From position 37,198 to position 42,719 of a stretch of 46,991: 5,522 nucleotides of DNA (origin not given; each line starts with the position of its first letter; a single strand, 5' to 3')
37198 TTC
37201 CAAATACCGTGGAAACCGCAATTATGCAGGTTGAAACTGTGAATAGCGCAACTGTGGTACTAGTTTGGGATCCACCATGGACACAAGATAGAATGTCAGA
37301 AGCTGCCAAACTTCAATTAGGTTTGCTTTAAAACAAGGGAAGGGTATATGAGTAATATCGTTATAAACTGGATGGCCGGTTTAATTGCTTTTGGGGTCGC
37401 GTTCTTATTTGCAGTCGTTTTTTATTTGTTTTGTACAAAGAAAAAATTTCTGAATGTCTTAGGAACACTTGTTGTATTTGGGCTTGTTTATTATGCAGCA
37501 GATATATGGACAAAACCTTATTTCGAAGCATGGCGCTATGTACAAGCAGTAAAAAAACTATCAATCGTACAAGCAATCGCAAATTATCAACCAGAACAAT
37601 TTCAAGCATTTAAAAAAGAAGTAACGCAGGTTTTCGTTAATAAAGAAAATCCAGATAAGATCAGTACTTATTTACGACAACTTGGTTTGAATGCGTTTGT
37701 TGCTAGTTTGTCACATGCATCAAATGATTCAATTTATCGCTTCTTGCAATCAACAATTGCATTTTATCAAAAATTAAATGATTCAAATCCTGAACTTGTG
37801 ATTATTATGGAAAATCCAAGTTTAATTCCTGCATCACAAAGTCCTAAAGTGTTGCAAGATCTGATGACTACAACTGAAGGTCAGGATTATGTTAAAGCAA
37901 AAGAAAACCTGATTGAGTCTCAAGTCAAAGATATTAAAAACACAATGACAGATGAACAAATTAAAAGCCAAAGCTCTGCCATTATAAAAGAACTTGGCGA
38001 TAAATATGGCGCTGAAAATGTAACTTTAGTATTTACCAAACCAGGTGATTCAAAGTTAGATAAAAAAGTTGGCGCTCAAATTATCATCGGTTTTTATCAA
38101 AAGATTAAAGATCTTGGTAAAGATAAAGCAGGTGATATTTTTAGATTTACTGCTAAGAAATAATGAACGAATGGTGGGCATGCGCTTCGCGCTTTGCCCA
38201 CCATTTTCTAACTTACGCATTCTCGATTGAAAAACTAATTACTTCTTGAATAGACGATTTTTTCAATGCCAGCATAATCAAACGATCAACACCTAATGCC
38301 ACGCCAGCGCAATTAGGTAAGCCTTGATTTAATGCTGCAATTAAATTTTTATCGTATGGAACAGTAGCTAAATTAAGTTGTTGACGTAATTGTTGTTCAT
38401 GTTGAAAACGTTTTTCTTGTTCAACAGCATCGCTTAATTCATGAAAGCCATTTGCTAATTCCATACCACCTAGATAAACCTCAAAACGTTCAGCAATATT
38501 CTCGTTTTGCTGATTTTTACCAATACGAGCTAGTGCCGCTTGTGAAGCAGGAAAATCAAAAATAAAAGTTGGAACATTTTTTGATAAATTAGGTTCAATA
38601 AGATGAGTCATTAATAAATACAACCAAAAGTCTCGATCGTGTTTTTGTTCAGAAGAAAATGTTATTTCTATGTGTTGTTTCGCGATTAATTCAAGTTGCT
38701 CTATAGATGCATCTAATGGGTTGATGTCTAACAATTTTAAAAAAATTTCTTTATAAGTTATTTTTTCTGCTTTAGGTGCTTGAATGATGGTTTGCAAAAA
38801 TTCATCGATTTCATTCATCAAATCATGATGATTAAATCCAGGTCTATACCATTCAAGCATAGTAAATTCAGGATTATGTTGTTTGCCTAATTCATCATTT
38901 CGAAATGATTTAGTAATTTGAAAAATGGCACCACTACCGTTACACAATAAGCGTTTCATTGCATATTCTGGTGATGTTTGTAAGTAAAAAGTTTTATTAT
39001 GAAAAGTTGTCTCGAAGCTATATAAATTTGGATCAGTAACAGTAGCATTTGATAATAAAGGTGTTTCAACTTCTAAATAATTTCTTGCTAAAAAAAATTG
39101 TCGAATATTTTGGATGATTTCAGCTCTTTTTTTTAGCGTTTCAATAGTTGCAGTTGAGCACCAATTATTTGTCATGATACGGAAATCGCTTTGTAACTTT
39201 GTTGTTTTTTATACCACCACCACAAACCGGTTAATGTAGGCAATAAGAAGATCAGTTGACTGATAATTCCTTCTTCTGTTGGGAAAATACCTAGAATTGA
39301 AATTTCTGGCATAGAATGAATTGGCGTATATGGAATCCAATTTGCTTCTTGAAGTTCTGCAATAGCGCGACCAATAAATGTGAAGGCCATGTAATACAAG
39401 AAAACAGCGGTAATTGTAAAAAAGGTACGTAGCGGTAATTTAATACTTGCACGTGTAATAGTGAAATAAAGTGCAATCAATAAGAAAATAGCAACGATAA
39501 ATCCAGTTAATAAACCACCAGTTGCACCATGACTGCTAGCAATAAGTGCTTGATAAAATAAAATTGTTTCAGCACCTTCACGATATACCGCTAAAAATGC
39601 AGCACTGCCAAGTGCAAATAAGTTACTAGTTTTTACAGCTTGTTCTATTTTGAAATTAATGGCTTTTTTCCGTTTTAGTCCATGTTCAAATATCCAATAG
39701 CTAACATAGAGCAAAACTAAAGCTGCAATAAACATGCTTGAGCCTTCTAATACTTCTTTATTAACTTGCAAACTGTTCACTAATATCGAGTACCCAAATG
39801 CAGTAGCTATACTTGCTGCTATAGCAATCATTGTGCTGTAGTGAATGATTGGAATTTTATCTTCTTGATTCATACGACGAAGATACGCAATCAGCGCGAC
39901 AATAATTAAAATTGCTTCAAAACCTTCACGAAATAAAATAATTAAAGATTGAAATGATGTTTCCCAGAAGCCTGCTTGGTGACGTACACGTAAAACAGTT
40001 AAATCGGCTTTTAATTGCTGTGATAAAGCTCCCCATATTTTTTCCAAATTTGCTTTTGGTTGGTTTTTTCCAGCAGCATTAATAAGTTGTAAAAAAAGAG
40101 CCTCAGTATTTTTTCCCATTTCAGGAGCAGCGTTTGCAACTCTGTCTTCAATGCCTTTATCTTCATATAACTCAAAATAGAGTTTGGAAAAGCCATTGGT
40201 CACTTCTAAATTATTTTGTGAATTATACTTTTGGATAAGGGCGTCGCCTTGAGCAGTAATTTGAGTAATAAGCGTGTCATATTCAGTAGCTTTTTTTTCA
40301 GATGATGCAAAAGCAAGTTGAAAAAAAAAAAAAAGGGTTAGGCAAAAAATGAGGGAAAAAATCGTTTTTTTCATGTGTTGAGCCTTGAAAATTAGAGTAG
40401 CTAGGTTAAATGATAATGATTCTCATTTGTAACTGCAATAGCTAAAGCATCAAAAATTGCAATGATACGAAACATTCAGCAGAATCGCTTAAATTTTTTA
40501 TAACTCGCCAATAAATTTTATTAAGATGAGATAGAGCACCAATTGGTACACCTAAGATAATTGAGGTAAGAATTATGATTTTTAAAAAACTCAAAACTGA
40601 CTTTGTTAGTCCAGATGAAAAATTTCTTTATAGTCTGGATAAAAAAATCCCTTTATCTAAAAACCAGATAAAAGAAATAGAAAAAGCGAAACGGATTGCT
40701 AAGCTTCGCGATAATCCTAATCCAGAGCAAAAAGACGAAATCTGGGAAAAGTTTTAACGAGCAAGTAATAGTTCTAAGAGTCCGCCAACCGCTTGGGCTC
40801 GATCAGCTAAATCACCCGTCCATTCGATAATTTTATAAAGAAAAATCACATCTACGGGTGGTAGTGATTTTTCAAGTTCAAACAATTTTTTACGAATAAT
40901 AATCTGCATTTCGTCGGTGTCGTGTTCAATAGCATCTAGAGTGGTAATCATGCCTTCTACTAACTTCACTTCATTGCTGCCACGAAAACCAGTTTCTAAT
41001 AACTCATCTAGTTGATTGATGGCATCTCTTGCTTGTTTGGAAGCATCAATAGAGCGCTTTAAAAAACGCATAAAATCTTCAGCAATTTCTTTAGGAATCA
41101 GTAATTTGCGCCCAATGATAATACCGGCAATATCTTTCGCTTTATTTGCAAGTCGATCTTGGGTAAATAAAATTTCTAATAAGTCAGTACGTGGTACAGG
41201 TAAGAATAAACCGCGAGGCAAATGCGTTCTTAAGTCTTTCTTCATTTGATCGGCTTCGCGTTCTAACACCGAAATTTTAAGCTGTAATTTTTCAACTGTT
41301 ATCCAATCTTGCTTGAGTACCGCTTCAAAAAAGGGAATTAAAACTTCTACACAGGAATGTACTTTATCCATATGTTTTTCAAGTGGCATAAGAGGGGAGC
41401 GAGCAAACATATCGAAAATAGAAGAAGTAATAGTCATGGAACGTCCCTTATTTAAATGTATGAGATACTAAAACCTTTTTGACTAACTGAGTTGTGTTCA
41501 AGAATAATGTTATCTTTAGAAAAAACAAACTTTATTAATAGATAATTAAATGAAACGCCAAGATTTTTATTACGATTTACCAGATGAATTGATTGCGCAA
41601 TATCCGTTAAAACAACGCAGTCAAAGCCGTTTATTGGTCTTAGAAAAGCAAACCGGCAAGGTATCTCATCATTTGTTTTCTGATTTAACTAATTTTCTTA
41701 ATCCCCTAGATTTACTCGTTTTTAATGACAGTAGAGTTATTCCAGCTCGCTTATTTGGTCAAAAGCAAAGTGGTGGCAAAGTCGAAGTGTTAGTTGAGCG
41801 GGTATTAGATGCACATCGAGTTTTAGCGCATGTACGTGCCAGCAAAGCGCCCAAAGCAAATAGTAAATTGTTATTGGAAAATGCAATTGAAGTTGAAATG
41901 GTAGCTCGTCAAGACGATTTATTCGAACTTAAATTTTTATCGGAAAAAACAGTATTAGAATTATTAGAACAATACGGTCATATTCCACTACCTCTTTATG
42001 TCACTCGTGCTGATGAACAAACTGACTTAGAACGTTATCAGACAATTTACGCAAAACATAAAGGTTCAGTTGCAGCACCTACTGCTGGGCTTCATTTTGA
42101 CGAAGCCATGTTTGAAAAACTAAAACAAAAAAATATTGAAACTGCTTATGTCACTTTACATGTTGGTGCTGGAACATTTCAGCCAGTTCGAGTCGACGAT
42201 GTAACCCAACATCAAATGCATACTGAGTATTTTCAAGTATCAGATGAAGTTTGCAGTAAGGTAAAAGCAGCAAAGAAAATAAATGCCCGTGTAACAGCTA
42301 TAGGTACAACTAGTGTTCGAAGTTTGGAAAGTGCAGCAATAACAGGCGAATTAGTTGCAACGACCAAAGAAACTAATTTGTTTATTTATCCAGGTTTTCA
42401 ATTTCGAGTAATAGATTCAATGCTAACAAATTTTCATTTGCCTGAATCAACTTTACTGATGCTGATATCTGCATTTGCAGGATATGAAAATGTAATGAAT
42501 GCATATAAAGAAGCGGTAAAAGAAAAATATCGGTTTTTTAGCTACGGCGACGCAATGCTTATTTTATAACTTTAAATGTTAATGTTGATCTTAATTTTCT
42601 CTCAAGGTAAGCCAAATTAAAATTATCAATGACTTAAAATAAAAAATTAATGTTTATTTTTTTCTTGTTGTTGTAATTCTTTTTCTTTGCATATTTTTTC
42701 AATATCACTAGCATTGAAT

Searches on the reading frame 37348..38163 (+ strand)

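Call 61: search_protein_families(library=pfam, proteins=[window:37348-38163:+], max_evalue=0.00001)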
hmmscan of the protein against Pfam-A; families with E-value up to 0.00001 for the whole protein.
window:37348-38163:+ (271 aa): 0 families

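Call 77: search_protein_families(library=pfam, proteins=[window:37348-38163:+], max_evalue=0.01)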
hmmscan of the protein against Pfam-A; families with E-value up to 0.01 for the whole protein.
window:37348-38163:+ (271 aa): 1 family
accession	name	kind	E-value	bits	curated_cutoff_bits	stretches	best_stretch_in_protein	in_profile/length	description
PF13567.11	DUF4131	-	0.00089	19.4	31.6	1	7-98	4-96/165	Domain of unknown function (DUF4131)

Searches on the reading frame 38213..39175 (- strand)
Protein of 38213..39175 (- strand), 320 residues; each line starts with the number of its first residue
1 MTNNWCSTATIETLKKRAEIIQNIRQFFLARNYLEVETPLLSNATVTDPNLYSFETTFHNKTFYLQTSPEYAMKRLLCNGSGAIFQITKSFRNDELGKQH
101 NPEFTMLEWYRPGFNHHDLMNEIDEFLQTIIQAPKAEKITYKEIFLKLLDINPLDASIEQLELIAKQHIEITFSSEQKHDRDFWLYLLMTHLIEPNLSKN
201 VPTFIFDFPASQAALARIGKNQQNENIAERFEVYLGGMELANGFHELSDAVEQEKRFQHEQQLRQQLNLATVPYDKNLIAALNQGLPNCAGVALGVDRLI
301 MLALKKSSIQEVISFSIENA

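Call 62: search_protein_families(library=pfam, proteins=[window:38213-39175:-], max_evalue=0.00001)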
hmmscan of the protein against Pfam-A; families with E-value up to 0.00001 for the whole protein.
window:38213-39175:- (320 aa): 1 family
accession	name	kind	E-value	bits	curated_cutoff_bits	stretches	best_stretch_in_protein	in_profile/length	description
PF00152.25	tRNA-synt_2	-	8.8e-55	186.4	25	1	11-316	19-305/308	tRNA synthetases class II (D, K and N)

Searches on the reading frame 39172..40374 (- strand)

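Call 62: search_protein_families(library=pfam, proteins=[window:39172-40374:-], max_evalue=0.00001)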
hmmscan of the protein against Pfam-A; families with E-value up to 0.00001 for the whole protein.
window:39172-40374:- (400 aa): 1 family
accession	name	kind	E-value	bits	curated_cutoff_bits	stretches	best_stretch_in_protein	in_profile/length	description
PF03239.20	FTR1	-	7.1e-29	101.4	25.3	1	141-345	2-213/284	Iron permease FTR1 family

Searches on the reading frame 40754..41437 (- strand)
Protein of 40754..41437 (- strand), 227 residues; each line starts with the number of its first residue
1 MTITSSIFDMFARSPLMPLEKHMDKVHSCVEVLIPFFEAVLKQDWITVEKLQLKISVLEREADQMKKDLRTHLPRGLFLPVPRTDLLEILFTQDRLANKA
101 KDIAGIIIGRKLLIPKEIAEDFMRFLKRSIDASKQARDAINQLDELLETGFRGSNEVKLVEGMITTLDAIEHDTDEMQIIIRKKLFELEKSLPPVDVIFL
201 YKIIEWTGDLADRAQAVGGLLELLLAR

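Call 62: search_protein_families(library=pfam, proteins=[window:40754-41437:-], max_evalue=0.00001)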
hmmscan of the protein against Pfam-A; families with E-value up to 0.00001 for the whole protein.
window:40754-41437:- (227 aa): 1 family
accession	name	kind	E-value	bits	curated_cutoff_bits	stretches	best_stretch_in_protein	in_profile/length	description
PF01865.21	PhoU_div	-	6.9e-57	192.7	24.4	1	9-226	3-213/214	Protein of unknown function DUF47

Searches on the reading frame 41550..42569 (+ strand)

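Call 62: search_protein_families(library=pfam, proteins=[window:41550-42569:+], max_evalue=0.00001)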
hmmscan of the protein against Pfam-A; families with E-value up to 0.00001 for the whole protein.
window:41550-42569:+ (339 aa): 1 family
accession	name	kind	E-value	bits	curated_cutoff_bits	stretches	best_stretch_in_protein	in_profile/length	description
PF02547.20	Queuosine_synth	-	1e-133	445.9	25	1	4-338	2-322/322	Queuosine biosynthesis protein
